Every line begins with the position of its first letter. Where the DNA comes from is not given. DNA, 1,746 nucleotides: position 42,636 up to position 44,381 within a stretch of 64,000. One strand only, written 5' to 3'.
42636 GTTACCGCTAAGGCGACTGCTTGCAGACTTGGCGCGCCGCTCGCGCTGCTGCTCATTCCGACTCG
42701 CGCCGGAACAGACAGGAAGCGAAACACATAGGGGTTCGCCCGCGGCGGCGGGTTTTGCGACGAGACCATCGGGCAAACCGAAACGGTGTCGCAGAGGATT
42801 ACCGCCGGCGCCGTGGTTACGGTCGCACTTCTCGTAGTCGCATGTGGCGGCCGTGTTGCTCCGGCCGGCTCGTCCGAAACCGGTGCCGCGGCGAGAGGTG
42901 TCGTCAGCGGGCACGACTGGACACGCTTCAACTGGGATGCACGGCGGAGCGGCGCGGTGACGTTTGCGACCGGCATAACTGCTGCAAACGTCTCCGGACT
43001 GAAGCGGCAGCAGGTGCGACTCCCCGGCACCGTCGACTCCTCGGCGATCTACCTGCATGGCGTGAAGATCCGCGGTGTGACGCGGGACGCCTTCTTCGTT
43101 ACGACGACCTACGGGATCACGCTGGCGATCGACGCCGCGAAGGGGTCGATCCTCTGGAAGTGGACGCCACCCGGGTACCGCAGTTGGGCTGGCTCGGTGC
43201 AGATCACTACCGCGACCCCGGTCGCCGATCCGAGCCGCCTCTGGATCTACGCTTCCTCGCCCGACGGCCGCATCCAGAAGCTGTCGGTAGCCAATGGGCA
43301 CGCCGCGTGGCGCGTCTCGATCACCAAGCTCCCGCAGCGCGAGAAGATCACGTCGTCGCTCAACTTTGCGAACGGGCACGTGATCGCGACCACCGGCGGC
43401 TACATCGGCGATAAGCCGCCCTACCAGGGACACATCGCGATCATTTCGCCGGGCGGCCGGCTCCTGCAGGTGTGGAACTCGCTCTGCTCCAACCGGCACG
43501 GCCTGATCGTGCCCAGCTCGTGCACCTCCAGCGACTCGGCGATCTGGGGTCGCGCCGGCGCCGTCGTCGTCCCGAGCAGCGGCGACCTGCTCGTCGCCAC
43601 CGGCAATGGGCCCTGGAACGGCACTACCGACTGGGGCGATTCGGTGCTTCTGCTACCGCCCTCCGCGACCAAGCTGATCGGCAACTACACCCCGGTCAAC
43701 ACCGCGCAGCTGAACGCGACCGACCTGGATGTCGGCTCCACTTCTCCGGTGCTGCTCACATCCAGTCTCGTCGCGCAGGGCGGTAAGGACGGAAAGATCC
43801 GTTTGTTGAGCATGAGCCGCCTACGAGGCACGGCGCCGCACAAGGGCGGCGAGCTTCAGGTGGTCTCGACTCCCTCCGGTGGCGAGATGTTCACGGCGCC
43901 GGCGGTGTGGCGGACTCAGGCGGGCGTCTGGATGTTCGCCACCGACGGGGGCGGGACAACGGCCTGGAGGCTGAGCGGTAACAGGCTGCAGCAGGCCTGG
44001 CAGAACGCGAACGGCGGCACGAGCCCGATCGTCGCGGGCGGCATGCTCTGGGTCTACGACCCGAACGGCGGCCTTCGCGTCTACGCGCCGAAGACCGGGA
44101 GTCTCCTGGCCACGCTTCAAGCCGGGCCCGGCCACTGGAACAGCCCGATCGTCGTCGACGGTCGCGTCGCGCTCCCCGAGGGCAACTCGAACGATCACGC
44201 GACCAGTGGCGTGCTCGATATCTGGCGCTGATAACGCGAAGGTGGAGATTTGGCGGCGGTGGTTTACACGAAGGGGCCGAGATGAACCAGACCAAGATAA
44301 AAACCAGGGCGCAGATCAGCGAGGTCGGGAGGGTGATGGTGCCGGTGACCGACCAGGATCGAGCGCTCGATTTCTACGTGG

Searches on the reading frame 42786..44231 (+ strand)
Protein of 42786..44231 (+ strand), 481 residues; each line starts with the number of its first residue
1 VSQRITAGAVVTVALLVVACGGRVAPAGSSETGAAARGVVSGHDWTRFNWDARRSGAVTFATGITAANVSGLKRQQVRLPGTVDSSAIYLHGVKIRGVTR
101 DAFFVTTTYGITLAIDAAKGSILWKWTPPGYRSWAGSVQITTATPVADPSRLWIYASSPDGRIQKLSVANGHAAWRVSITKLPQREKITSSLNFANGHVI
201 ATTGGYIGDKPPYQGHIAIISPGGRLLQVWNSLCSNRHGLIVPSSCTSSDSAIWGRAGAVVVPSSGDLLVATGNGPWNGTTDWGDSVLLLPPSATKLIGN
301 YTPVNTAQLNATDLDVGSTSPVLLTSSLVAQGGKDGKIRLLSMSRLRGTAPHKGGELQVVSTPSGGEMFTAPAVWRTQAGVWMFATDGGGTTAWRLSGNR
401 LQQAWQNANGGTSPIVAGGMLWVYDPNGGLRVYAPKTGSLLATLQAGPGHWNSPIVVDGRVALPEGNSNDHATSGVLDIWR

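Call 32: search_protein_families(library=pfam, proteins=[window:42786-44231:+], max_evalue=0.0001)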
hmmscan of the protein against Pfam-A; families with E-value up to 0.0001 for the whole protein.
window:42786-44231:+ (481 aa): 2 families
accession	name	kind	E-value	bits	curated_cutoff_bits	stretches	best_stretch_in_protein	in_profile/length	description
PF13360.13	PQQ_2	-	2.1e-08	34.6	27.6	1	91-204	27-126/233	Outer membrane protein assembly factor BamB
PF13570.13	Beta-prop_ACSF4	-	1.6e-07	31.5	133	0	75-207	43-157/329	Beta-alanine-activating enzyme, beta-propeller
